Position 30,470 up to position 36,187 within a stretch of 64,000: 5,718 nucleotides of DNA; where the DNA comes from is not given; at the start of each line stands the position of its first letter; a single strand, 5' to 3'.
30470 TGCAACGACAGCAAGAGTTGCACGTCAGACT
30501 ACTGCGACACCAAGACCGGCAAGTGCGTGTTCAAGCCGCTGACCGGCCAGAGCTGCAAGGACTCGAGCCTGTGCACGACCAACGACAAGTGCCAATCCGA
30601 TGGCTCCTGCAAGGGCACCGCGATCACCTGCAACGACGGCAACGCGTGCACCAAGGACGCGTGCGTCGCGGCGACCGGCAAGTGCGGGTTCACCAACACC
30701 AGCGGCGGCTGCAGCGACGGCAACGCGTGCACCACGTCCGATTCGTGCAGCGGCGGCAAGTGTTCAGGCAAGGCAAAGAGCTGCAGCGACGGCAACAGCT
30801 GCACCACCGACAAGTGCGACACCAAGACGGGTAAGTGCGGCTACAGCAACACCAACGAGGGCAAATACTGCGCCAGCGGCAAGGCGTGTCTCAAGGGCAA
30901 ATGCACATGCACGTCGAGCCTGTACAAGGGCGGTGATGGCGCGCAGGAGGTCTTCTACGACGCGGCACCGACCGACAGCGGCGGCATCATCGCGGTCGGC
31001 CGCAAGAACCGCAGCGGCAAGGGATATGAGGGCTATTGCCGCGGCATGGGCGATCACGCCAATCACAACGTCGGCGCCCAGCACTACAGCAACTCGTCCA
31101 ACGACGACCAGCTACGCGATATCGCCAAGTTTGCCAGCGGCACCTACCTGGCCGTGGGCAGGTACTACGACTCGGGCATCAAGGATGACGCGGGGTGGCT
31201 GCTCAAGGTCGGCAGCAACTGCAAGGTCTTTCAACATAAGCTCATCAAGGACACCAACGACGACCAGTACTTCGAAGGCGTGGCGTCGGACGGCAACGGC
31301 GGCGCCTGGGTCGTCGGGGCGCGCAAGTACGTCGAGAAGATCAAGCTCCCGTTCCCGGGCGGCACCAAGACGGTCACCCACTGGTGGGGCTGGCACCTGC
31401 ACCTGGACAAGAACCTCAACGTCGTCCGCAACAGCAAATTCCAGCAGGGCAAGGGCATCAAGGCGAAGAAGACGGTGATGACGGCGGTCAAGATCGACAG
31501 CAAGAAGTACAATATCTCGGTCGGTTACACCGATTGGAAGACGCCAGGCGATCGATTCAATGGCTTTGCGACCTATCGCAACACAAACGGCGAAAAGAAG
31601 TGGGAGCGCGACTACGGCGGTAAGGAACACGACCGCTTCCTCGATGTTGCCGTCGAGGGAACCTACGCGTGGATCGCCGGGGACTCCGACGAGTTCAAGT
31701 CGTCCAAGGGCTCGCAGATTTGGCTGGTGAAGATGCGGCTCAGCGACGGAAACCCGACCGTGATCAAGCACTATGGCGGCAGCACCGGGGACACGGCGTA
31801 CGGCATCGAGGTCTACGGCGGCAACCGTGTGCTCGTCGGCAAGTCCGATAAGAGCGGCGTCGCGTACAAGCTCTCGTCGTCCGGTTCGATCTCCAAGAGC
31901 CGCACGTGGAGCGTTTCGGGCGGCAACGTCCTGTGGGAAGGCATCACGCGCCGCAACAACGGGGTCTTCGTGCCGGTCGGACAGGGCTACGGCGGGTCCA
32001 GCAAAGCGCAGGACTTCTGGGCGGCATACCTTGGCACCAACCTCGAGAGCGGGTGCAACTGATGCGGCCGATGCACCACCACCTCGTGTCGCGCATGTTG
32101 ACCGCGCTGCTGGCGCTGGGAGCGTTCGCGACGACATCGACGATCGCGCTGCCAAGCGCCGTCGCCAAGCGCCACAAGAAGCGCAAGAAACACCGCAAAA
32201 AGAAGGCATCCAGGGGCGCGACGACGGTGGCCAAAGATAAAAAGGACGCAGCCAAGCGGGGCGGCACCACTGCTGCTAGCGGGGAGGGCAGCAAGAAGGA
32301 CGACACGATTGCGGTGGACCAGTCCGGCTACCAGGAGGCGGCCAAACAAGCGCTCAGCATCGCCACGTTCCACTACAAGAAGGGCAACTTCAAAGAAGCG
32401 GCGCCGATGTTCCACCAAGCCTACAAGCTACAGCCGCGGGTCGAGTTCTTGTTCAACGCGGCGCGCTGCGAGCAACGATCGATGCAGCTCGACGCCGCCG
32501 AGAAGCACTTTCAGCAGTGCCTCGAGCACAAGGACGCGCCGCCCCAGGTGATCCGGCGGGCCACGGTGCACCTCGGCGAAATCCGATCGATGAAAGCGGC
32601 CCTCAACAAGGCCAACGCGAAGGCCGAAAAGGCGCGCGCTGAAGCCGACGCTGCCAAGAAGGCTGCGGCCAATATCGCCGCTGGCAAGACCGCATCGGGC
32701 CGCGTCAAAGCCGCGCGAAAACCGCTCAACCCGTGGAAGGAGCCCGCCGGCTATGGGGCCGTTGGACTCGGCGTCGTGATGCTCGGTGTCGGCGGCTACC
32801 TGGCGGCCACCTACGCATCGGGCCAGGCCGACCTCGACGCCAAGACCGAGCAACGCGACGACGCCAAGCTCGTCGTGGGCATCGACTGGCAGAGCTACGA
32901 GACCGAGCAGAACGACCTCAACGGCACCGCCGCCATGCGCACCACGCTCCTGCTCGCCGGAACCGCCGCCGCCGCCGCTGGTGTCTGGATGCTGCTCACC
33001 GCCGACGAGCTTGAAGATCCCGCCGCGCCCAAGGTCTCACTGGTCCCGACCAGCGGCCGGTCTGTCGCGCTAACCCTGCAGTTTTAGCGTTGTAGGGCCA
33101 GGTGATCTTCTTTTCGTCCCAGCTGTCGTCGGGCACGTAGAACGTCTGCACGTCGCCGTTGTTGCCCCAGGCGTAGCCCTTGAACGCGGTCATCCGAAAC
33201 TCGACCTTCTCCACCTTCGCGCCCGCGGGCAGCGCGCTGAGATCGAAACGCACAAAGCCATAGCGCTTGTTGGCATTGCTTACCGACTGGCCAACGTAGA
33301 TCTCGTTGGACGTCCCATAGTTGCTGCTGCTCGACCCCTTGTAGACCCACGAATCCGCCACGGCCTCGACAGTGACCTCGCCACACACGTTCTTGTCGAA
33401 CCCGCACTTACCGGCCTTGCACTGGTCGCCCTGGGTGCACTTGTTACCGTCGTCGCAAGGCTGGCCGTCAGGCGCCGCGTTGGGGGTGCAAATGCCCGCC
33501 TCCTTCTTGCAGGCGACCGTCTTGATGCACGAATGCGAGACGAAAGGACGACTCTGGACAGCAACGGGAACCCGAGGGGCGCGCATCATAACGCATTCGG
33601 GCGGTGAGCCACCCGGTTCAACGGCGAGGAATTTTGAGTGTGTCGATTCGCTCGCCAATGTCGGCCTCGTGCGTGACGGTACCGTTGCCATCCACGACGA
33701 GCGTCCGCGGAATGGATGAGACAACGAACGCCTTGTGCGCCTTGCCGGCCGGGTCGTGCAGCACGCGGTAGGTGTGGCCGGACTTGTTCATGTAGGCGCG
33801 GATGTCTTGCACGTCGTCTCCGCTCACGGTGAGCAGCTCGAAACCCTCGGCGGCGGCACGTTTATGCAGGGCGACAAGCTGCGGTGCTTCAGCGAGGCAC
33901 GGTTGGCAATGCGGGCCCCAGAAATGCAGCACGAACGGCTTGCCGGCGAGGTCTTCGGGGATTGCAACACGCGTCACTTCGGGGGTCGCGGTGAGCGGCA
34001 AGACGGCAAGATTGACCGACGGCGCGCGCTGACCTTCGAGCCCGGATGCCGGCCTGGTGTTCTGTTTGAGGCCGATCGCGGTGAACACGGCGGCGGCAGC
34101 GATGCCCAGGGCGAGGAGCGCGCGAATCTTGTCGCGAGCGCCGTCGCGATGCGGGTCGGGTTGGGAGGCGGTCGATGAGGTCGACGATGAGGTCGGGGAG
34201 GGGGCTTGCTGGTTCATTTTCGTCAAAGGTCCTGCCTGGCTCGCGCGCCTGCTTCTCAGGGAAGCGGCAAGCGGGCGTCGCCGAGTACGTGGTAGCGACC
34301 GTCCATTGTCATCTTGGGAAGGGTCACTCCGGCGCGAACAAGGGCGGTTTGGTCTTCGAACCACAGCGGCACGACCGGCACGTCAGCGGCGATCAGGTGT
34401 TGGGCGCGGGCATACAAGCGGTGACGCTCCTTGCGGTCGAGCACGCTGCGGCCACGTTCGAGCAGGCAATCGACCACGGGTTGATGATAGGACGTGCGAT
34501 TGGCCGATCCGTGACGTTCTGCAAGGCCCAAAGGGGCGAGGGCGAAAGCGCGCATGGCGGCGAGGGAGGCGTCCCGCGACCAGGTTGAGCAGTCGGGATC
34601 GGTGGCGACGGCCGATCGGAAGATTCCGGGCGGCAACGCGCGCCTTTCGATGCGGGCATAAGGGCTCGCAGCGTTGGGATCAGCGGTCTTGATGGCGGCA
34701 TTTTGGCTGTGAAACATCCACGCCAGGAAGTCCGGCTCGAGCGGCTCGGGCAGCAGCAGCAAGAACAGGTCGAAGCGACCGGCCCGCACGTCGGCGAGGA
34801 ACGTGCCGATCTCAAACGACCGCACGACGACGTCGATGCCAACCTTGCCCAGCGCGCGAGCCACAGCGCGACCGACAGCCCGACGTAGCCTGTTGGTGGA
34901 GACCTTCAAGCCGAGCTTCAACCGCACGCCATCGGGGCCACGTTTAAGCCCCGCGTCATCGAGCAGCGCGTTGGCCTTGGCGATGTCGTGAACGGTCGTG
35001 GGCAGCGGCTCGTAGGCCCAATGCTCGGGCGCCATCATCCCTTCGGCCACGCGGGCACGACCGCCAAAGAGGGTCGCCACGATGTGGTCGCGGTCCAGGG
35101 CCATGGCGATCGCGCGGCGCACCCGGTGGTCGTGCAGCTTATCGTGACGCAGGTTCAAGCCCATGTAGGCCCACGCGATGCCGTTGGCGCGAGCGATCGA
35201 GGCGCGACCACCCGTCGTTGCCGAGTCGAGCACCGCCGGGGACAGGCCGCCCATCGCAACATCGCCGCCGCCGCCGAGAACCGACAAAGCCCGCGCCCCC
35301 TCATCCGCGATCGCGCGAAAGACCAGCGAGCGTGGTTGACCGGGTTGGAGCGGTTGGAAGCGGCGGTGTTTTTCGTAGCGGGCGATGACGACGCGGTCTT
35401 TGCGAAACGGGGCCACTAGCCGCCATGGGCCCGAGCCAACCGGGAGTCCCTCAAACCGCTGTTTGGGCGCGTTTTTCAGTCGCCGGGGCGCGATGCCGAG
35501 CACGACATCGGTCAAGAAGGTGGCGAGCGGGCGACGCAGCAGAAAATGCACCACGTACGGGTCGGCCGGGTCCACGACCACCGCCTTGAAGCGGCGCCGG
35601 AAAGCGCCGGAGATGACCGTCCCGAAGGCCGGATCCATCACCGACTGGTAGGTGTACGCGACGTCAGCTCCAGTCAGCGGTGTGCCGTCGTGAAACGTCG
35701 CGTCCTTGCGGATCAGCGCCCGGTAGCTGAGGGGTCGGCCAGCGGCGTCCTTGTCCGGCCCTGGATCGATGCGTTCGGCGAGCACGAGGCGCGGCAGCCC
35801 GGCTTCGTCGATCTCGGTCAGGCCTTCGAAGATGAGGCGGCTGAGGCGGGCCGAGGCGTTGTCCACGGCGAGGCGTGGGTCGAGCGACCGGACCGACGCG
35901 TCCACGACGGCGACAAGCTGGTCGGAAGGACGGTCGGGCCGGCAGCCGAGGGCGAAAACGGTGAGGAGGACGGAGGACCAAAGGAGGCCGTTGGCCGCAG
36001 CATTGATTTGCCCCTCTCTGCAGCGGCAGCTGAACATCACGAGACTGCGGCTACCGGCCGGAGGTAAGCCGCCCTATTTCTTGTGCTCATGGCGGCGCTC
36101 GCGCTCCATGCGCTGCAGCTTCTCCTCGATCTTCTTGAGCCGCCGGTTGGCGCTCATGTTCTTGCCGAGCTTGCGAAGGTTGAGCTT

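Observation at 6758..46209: Island of paralogous giant 'slime-mold repeat' (Dicty CTDC) cysteine-rich surface lipoproteins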

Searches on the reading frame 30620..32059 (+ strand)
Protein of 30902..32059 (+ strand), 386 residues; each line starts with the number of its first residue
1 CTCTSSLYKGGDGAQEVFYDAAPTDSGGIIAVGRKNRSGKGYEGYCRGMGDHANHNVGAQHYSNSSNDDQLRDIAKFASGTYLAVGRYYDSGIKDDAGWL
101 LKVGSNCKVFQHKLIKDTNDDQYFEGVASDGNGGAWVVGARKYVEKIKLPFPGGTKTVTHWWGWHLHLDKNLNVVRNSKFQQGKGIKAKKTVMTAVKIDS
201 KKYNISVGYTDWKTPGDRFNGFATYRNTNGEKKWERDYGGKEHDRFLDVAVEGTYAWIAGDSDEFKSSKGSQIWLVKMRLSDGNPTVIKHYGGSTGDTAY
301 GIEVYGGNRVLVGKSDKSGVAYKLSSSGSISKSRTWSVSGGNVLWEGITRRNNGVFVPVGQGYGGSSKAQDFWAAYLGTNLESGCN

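Call 48: find_related_loci(query=A1, collection=genome_contigs, flank=6000)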
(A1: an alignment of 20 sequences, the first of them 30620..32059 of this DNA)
Query A1 (480 aa) in genome_contigs; peptide patterns used: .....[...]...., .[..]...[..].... (x = any residue, [..] = any of these).
590 stretches matched a pattern (row limit reached: there are more); 456 encode a relative of the query (tblastn E <= 1e-3); the best 80 are kept; 80 distinct loci.
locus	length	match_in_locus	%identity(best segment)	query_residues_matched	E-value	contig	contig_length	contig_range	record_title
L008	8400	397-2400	33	3-417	1e-42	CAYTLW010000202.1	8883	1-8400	MAG TPA_asm: uncultured Enterobacteriaceae bacterium isolate binchicken_co141_175 genome assembly, contig: NODE_29475_le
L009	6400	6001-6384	53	2-95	3e-22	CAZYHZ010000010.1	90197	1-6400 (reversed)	MAG TPA_asm: uncultured Acidobacteriota bacterium isolate binchicken_co185_43 genome assembly, contig: NODE_325_length_9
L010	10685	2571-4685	39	3-140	3e-21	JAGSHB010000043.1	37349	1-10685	MAG: Myxococcales bacterium isolate GY13CH_bin.24 k141_353216_length_37349_cov_10.0479, whole genome shotgun sequence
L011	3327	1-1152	27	33-430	3e-20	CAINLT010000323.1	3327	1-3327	MAG: uncultured Myxococcales bacterium isolate MJ-time_bin-8340 genome assembly, contig: bin-8340:323/549, whole genome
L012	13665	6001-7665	51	1-95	6e-19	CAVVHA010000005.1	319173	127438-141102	MAG: uncultured Acidobacteriota bacterium isolate MFD02979.bin.2.107 genome assembly, contig: contig_125480, whole genom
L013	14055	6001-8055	29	1-370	2e-18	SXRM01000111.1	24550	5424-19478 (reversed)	MAG: Proteobacteria bacterium isolate F1-140-MAGs058 F1-140__c156614, whole genome shotgun sequence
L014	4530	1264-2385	52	2-134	2e-18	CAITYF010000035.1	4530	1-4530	MAG: uncultured Myxococcales bacterium isolate Ja1_bin-0143 genome assembly, contig: bin-0143:035/272, whole genome shot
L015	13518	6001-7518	36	2-150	7e-17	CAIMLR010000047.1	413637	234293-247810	MAG: uncultured Myxococcales bacterium isolate A14_bin-1730 genome assembly, contig: bin-1730:47/50, whole genome shotgu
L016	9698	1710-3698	42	1-134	3e-18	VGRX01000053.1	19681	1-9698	MAG: Deltaproteobacteria bacterium isolate K_DeepCast_100m_m2_324 K_DeepCast_100m_m2_324_Ga0194127_10003600, whole genom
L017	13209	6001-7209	38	1-145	4e-18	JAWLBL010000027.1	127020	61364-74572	MAG: Myxococcota bacterium isolate 15dZY3.bin.102 NODE_290_length_127020_cov_84.514013, whole genome shotgun sequence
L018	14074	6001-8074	51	1-123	5e-18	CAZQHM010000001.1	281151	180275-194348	MAG TPA_asm: uncultured Myxococcales bacterium isolate binchicken_co273_174 genome assembly, contig: NODE_22_length_2811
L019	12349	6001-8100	54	1-96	1e-18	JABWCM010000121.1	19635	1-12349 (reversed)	MAG: Myxococcales bacterium isolate MAG_56 scaffold_3108, whole genome shotgun sequence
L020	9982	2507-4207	46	1-135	7e-18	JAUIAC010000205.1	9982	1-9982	MAG: bacterium isolate 5_bin.26 NODE_4764_length_9982_cov_3.527448, whole genome shotgun sequence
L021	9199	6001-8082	55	1-124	2e-18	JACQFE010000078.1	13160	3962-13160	MAG: Planctomycetota bacterium isolate NC_groundwater_1039_Pr1_S-0.65um_57_94 Montesol18_Sp65_coassembly_scaffold_153653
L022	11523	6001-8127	50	1-123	2e-17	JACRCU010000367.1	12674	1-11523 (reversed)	MAG: Deltaproteobacteria bacterium isolate NC_groundwater_1654_Pr3_B-0.1um_9_b SR-2_scaffold_141_2529869, whole genome s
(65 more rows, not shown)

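Call 50: predict_structure(alignment_id=A1)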
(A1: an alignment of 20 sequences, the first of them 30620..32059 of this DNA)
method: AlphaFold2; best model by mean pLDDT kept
length: 480 residues; sequences in the alignment: 20
mean_pLDDT: 87.0   pTM: 0.79
mean pLDDT of the five models: 87.0, 86.7, 85.9, 85.2, 85.3
residues with pLDDT >= 90: 234; 70-90: 204; 50-70: 35; < 50: 7
segments of 3 or more residues with pLDDT < 50: 275-279
pLDDT, mean of each block of 10 residues (from residue 1): 83 87 86 86 87 83 86 83 72 74 79 94 92 84 73 83 95 95 87 95 93 90 92 90 87 88 90 49 86 96 75 89 91 85 97 90 83 97 87 95 95 95 95 90 90 88 86 78
secondary structure, 60 per line:
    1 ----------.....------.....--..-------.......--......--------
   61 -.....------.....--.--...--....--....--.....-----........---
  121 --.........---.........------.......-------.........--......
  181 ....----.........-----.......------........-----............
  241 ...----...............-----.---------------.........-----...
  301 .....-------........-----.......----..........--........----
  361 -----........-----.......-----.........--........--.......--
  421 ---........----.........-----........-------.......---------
elements in order: E11-15 E22-26 E38-44 E47-52 E62-66 E73-77 E83-85 E88-91 E94-97 E100-104 E110-117 E123-131 E135-143 E150-156 E164-172 E175-184 E189-197 E203-209 E216-223 E229-243 E248-262 E284-292 E298-305 E313-320 E326-332 E337-346 E349-356 E366-373 E379-385 E391-399 E402-409 E412-418 E424-431 E436-444 E450-457 E465-471

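Call 54: fold_search(model_id=the predicted structure, library=pdb)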
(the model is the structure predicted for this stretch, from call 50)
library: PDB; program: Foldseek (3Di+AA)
matches with E <= 10: 769; with E <= 0.001: 166
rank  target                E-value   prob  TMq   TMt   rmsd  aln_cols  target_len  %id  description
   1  7roo                  6.7e-15  1.00  0.66  0.49   6.4       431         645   16  Crystal structure of Friedel-Crafts alkylating enzyme CylK from Cylindospermum licheniforme with bromide (released 2022-03-23)
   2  7fh8                  2.8e-14  1.00  0.65  0.49   4.3       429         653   16  Friedel-Crafts alkylation enzyme CylK mutant H391A (released 2022-02-16)
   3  7fh6                  3.2e-14  1.00  0.62  0.47   4.6       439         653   16  Friedel-Crafts alkylation enzyme CylK (released 2022-02-16)
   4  7fh7                  7.5e-14  1.00  0.63  0.47   7.1       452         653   15  Friedel-Crafts alkylation enzyme CylK mutant Y37F (released 2022-02-16)
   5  7ron                  3.8e-13  1.00  0.64  0.49   3.9       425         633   16  Crystal structure of the Friedel-Crafts alkylating enzyme CylK from Cylindospermum licheniforme (released 2022-03-23)
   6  4h5j_A                8.3e-07  1.00  0.49  0.65   6.2       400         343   10  Crystal Structure of the Guanine Nucleotide Exchange Factor Sec12 (P64 form) (released 2012-11-07)
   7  4h5i_B                1.3e-06  1.00  0.49  0.65   5.7       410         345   11  Crystal Structure of the Guanine Nucleotide Exchange Factor Sec12 (P1 form) (released 2012-11-07)
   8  9l35_B                3.1e-06  1.00  0.38  0.56   6.3       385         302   12  Crystal structure of C45G9.5 protein from Caenorhabditis elegans (released 2025-12-17)
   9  8feb                  5.0e-06  1.00  0.40  0.39   7.1       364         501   10  Crystal Structure of Porphyromonas gingivalis Sialidase (PG_0352) (released 2023-10-04)
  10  9ejo                  5.3e-06  1.00  0.45  0.61   6.9       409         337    8  Crystal structure of WDR91 in complex with XS381295 (released 2025-02-26)
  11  7t1y_B                5.8e-06  1.00  0.45  0.48   9.9       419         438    7  Structure of the Fbw7-Skp1-MycCdegron complex (released 2022-02-16)
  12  7nri_B                6.1e-06  1.00  0.37  0.46  11.9       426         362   10  Structure of the darobactin-bound E. coli BAM complex (BamABCDE) (released 2021-04-21)
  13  9l35_A                6.7e-06  1.00  0.38  0.56   6.7       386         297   11  Crystal structure of C45G9.5 protein from Caenorhabditis elegans (released 2025-12-17)
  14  8t1z                  7.3e-06  1.00  0.39  0.38   7.3       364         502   11  Crystal Structure of Porphyromonas gingivalis Sialidase (PG_0352) Bound to Neu5Ac (NANA) (released 2023-10-04)
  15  8asv_A                7.7e-06  1.00  0.24  0.12  18.7       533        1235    8  Cryo-EM structure of yeast Elongator complex (released 2022-12-07)
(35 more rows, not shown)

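Call 57: search_protein_families(library=pfam, proteins=[window:30902-32059:+], max_evalue=1)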
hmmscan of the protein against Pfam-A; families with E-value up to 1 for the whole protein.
window:30902-32059:+ (386 aa): 0 families

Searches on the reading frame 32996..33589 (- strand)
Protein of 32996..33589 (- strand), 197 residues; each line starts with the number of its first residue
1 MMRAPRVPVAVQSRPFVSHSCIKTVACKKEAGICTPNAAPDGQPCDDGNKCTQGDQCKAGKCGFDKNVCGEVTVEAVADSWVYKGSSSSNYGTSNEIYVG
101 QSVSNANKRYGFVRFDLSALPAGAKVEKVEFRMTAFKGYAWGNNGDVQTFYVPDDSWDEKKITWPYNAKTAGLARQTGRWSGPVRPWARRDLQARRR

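Call 10: search_protein_families(library=pfam, proteins=[window:32996-33589:-], max_evalue=0.01)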
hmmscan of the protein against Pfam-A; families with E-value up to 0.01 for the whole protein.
window:32996-33589:- (197 aa): 2 families
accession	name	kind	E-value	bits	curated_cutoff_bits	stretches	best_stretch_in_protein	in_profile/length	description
PF24517.2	CBM96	-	1.2e-15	58.1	26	1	72-164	3-92/164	Carbohydrate-binding module family 96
PF06848.17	Disaggr_repeat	-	0.0037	17.4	33.9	1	85-180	7-99/179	Disaggregatase related repeat domain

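Call 12: search_protein_families(library=ncbifam, proteins=[window:32996-33589:-], max_evalue=0.01)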
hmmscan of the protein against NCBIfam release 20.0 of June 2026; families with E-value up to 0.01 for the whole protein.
window:32996-33589:- (197 aa): 1 family
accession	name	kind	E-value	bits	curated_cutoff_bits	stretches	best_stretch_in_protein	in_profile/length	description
NF033679.1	DNRLRE_dom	domain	1.4e-16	61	34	1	78-189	1-114/164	DNRLRE domain-containing protein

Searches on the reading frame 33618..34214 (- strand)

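Call 57: search_protein_families(library=pfam, proteins=[window:33618-34214:-], max_evalue=1)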
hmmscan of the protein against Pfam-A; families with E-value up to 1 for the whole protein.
window:33618-34214:- (198 aa): 6 families
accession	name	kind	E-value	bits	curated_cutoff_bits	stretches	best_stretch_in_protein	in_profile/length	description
PF00578.27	AhpC-TSA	-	2.6e-18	66.6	26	1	62-182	3-123/124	AhpC/TSA family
PF08534.16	Redoxin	-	7.5e-14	52.2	26.6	1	60-183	2-131/148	Redoxin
PF13905.12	Thioredoxin_8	-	2.5e-09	37.8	27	1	91-180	1-94/94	Thioredoxin-like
PF00085.26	Thioredoxin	-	0.0058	17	23.5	1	92-138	19-64/103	Thioredoxin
PF13911.12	AhpC-TSA_2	-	0.062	14.1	27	1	112-163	1-52/114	AhpC/TSA antioxidant enzyme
PF20029.6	DUF6436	-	0.14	12.3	27.3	1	90-180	19-87/133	Domain of unknown function (DUF6436)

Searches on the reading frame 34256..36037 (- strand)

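Call 16: search_protein_families(library=pfam, proteins=[window:34256-36037:-], max_evalue=0.001)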
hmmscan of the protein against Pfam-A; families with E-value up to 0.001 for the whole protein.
window:34256-36037:- (593 aa): 1 family
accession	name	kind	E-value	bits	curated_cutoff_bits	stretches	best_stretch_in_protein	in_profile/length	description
PF00496.27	SBP_bac_5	-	1.5e-53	182.7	32.4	1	103-444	17-363/368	Bacterial extracellular solute-binding proteins, family 5 Middle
